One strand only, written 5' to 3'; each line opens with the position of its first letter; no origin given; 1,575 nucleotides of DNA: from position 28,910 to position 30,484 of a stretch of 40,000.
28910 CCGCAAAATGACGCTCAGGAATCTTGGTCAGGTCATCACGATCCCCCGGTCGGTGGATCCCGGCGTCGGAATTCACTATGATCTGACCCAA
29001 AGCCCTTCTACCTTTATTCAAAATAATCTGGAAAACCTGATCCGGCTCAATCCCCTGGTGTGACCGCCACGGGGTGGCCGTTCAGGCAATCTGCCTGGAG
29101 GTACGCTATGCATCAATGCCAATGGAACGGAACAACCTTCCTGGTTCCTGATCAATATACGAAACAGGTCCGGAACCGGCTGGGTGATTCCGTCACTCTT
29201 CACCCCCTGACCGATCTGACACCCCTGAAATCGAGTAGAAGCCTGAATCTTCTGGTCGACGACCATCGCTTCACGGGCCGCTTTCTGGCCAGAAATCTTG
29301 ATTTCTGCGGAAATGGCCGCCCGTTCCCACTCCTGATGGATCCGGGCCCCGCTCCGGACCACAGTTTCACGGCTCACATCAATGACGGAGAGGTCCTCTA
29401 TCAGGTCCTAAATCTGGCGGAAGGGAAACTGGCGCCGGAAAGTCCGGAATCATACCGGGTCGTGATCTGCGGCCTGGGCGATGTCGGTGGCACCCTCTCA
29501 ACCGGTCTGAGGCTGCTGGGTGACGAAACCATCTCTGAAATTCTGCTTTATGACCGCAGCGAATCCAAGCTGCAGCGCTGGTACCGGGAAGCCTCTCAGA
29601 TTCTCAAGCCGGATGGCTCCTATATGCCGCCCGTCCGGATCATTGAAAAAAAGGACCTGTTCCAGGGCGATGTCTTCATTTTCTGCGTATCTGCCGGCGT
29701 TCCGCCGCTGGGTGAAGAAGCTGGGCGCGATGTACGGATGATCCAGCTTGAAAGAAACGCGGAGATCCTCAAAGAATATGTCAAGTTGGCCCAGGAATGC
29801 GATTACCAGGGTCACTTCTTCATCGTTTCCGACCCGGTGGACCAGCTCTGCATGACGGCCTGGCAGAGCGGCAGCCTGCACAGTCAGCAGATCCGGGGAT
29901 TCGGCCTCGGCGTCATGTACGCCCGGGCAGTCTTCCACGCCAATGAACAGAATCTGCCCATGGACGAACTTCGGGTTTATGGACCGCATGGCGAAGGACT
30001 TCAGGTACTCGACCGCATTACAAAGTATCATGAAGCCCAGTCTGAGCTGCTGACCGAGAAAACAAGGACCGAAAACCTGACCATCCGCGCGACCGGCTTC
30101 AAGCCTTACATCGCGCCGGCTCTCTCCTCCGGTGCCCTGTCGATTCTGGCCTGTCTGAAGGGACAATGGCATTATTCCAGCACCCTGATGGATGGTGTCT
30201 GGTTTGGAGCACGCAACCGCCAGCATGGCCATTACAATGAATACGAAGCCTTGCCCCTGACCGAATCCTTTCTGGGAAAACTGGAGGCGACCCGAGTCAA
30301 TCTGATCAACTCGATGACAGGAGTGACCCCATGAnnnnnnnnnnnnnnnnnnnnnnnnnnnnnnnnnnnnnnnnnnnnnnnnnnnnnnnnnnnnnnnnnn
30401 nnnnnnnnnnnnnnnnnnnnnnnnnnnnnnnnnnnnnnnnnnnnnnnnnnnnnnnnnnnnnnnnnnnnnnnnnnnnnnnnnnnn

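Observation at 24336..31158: Uncharacterised three-gene nucleotide-handling operon built around a ~1575-aa fusion protein (HD, HEAT-like, NMNAT-like, GNAT-like and PRTase-like regions)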

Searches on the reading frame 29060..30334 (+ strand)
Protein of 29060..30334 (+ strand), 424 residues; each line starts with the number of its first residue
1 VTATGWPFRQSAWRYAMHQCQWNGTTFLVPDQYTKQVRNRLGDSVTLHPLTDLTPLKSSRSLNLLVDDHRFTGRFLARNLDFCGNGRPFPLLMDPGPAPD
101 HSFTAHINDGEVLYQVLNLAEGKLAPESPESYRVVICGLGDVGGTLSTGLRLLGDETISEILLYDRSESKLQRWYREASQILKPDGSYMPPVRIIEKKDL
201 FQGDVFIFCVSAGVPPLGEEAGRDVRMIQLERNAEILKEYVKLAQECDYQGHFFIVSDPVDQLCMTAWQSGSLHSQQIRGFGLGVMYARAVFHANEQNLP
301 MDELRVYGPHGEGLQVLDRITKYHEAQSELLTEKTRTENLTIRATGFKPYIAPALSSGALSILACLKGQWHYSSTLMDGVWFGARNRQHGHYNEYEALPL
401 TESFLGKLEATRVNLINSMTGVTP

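Call 7: search_protein_families(library=pfam, proteins=[window:29060-30334:+], max_evalue=1)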
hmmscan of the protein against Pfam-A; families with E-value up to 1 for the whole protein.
window:29060-30334:+ (424 aa): 3 families
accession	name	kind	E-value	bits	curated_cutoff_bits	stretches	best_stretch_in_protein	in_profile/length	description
PF00056.29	Ldh_1_N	-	5.2e-08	33.5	27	1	133-278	2-139/141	lactate/malate dehydrogenase, NAD binding domain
PF02254.24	TrkA_N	-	0.098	13.4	23.8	1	134-185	1-48/116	TrkA-N domain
PF03721.20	UDPG_MGDP_dh_N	-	0.15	12.1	27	1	133-187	2-52/187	UDP-glucose/GDP-mannose dehydrogenase family, NAD binding domain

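Call 8: search_protein_families(library=ncbifam, proteins=[window:29060-30334:+], max_evalue=1)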
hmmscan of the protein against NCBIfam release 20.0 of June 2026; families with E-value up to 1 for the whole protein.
window:29060-30334:+ (424 aa): 5 families
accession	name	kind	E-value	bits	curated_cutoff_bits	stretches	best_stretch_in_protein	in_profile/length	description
NF004863.0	PRK06223.1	subfamily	2.4e-11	43.4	283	1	133-341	5-207/313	malate dehydrogenase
NF000824.0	PRK00066.1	subfamily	3.5e-08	33.1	339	1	131-289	6-155/316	L-lactate dehydrogenase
TIGR01771.1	L-LDH-NAD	equivalog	1.2e-07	31.4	303.55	1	136-289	1-145/299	L-lactate dehydrogenase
TIGR01763.1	MalateDH_bact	equivalog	0.0078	15.4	351.85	1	209-341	74-205/305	malate dehydrogenase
TIGR03944.1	dehyd_SbnB_fam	equivalog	0.027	13.5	326.9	1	119-217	121-213/327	2,3-diaminopropionate biosynthesis protein SbnB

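Call 9: search_protein_families(library=padloc, proteins=[window:29060-30334:+], max_evalue=1)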
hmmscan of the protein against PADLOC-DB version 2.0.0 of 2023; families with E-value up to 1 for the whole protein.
window:29060-30334:+ (424 aa): 0 families

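Call 24: search_solved_structures(query=window:29060-30331:+, max_evalue=1, show_alignments=2)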
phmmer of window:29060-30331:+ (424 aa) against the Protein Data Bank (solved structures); distinct sequences matched with E-value up to 1: 71 (the best 60 are shown).
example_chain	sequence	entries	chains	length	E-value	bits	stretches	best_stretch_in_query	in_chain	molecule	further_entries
4q3n_A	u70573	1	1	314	2e-10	43.1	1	133-306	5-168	MGS-M5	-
4lmr_A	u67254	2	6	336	3.1e-08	35.9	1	133-296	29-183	L-lactate dehydrogenase 1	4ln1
9end_A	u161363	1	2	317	3.6e-06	29.1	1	135-314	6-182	Malate dehydrogenase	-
8rwl_A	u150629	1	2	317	5.1e-06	28.6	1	135-314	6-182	Malate dehydrogenase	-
4m1q_A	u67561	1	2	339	5.1e-06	28.6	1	130-297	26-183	L-lactate dehydrogenase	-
3d0o_A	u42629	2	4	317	7e-06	28.1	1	132-290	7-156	L-lactate dehydrogenase 1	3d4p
8rs5_A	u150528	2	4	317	8.4e-06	27.9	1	135-314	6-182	Malate dehydrogenase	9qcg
1ldn_A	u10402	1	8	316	8.6e-06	27.8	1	132-296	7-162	L-LACTATE DEHYDROGENASE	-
1ldb_A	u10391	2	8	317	8.7e-06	27.8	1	132-296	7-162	APO-L-LACTATE DEHYDROGENASE | L-LACTATE DEHYDROGENASE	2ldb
3h3j_A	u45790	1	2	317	1.3e-05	27.3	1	132-290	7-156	L-lactate dehydrogenase 1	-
5ldh_A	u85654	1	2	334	1.8e-05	26.8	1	132-292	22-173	LACTATE DEHYDROGENASE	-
1i0z_A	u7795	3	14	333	5.9e-05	25.1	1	131-291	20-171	L-LACTATE DEHYDROGENASE H CHAIN | L-lactate dehydrogenase B chain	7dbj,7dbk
1t2f_A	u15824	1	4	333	5.9e-05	25.1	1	131-291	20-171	L-lactate dehydrogenase B chain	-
8s88_A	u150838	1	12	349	6.3e-05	25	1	131-291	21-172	L-lactate dehydrogenase B chain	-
6ldh_A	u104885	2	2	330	6.4e-05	24.9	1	126-293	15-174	M4 APO-LACTATE DEHYDROGENASE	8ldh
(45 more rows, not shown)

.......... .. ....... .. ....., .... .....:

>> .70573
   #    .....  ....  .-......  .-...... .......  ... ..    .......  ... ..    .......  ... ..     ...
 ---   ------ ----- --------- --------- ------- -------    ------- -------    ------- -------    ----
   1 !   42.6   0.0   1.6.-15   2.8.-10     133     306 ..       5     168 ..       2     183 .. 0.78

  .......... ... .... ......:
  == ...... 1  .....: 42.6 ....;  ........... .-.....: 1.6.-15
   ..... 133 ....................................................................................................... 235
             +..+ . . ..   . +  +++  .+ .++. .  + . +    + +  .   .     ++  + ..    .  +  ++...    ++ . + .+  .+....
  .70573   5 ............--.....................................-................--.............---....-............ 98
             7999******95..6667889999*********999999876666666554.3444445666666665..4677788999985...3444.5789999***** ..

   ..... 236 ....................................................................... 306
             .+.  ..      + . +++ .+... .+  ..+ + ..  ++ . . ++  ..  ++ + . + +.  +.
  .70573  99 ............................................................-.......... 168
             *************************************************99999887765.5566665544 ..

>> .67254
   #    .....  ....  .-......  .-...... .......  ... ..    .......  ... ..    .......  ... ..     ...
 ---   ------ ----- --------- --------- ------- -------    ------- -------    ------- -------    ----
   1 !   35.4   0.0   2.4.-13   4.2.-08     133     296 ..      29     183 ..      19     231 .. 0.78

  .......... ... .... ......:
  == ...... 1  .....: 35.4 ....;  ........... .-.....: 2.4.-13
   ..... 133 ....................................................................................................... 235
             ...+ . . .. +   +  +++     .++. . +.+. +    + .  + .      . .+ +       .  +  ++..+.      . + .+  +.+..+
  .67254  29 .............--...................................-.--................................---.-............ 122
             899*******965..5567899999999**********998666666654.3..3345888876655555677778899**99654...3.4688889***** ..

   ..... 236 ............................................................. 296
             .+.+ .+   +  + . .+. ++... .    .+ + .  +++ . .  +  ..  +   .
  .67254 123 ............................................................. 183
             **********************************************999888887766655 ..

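Call 27: find_homologous_proteins(query=window:29060-30331:+)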
Query window:29060-30331:+ (424 aa): 4635 proteins with E <= 0.001 among 8000 candidates; the best 120 are listed.
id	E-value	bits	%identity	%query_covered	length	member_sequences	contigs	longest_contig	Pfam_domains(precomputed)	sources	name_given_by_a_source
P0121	2.8e-277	937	99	96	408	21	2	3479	PF00056.30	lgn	-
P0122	3.5e-178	611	67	95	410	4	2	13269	PF00056.30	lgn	-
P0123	2.2e-170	585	64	95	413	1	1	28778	PF00056.30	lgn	-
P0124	1.2e-165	569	65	95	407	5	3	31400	-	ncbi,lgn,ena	-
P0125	1.0e-164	566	63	95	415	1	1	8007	-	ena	-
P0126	3.8e-164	564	64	95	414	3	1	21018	PF00056.30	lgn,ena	-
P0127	1.3e-161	556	61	95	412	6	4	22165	PF00056.30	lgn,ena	-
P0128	2.2e-161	555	63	95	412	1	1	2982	PF00056.30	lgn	-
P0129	6.8e-157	541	60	95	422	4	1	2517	PF00056.30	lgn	-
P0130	5.5e-154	531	59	95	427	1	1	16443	PF00056.30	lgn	-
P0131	8.6e-152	524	62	95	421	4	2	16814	PF00056.30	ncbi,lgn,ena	-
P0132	3.4e-148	512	58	95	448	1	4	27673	PF00056.30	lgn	-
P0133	6.2e-130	452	52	93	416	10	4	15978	-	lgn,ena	-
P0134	3.5e-128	446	53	93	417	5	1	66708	-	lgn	-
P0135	3.1e-123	430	49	92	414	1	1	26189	PF00056.30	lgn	-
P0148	1.7e-81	292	50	68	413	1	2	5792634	PF00056.30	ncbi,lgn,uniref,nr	ncbi:lactate dehydrogenase [Geosporobacter ferrireducens]|uniref:Lactate dehydrogenase n=1 Tax=Geosp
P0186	2.2e-79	285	42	89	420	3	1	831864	PF00056.30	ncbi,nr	ncbi:MAG: lactate dehydrogenase [Firmicutes bacterium]|nr:lactate dehydrogenase [Bacillota bacterium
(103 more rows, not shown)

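Call 29: find_encoding_contigs(protein=P0148, flank=9000, max_places=1)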
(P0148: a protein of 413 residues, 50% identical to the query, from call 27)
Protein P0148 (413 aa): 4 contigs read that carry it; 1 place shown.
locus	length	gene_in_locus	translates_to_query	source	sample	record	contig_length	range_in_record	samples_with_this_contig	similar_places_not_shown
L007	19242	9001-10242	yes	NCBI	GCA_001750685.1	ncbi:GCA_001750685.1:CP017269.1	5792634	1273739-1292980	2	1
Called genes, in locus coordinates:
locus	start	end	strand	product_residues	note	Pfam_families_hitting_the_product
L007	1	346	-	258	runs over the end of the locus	PF01869:BcrAD_BadFG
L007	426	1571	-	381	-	PF06050:HGD-D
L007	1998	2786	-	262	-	-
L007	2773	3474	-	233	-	PF00005:ABC_tran, PF13304:AAA_21 (weak)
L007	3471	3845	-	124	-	PF00392:GntR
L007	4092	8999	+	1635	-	PF01467:CTP_transf_like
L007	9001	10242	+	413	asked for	PF00056:Ldh_1_N (weak)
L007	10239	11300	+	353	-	PF03358:FMN_red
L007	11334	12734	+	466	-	PF00158:Sigma54_activat, PF14532:Sigma54_activ_2, PF07728:AAA_5 (weak), PF25601:AAA_lid_14, PF02954:HTH_8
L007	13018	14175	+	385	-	PF05222:AlaDh_PNT_N, PF03446:NAD_binding_2 (faint), PF01262:AlaDh_PNT_C, PF02826:2-Hacid_dh_C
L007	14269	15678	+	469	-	PF03553:Na_H_antiporter, PF03606:DcuC (weak)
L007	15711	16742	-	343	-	PF00155:Aminotran_1_2, PF01212:Beta_elim_lyase, PF01041:DegT_DnrJ_EryC1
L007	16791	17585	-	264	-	PF00290:Trp_syntA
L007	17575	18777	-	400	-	PF00291:PALP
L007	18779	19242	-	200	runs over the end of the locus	PF00697:PRAI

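Call 30: find_encoding_contigs(protein=P0186, flank=9000, max_places=1)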
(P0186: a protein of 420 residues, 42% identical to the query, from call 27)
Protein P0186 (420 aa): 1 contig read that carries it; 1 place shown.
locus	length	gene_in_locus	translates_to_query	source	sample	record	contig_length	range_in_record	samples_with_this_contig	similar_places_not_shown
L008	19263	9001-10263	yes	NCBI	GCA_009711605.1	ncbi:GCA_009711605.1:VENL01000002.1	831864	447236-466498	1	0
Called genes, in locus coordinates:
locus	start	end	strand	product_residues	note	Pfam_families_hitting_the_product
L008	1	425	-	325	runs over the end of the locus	PF02779:Transket_pyr, PF02780:Transketolase_C, PF17147:PFOR_II (weak)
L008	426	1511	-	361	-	PF00676:E1_dh, PF13292:DXP_synthase_N (weak)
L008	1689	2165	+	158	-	PF04024:PspC, PF18917:LiaI-LiaF-like_TM1 (weak), PF22570:LiaF-TM (weak)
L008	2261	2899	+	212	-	PF01255:Prenyltransf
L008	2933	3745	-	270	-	PF00149:Metallophos, PF12850:Metallophos_2 (weak)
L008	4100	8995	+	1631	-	PF01467:CTP_transf_like (weak)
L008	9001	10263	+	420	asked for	PF00056:Ldh_1_N (weak)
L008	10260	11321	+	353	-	PF03358:FMN_red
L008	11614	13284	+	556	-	PF01593:Amino_oxidase, PF13450:NAD_binding_8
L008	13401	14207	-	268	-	PF04607:RelA_SpoT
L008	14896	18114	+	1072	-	PF04434:SWIM (weak), PF08455:SNF2_assoc, PF00176:SNF2-rel_dom, PF04851:ResIII, PF00271:Helicase_C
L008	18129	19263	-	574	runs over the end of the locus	PF02878:PGM_PMM_I, PF02879:PGM_PMM_II, PF02880:PGM_PMM_III, PF00408:PGM_PMM_IV (faint)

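Call 44: search_protein_families(library=pfam, proteins=[L007:10239-11300:+, L008:10260-11321:+], max_evalue=1)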
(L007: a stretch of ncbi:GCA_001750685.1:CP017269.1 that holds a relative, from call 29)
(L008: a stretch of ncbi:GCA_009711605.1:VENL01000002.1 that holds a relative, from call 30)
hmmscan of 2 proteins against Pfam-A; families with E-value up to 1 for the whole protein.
L007:10239-11300:+ (353 aa): 3 families
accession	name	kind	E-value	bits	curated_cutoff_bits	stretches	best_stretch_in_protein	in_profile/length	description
PF03358.20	FMN_red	-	7.2e-20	71.5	24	1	162-314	2-147/152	NADPH-dependent FMN reductase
PF17709.6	DUF5554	-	0.094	13.7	25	1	173-207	24-57/68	Family of unknown function (DUF5554)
PF02684.21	LpxB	-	0.12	11.7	22.6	0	100-142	148-190/374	Lipid-A-disaccharide synthetase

L008:10260-11321:+ (353 aa): 2 families
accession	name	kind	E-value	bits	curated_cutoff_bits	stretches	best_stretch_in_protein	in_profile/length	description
PF03358.20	FMN_red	-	8.5e-23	81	24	1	168-320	2-147/152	NADPH-dependent FMN reductase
PF02525.22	Flavodoxin_2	-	0.00094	19.4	27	1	168-270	2-103/198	Flavodoxin-like fold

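Call 45: search_protein_families(library=ncbifam, proteins=[L007:10239-11300:+, L008:10260-11321:+], max_evalue=1)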
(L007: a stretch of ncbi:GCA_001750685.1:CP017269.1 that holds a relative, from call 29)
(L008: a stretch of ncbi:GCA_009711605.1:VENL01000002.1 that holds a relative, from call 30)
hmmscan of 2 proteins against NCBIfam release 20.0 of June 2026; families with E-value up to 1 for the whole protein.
L007:10239-11300:+ (353 aa): 1 family
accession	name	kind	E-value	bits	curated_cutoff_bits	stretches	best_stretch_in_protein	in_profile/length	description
NF008164.0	PRK10917.1-2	equivalog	0.18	10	785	1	229-270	476-517/704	ATP-dependent DNA helicase RecG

L008:10260-11321:+ (353 aa): 0 families

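Call 69: search_solved_structures(query=L007:10239-11297:+, max_evalue=0.01, show_alignments=2)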
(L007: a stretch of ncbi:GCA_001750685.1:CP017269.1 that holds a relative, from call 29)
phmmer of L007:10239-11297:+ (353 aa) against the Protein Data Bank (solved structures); distinct sequences matched with E-value up to 0.01: 0.
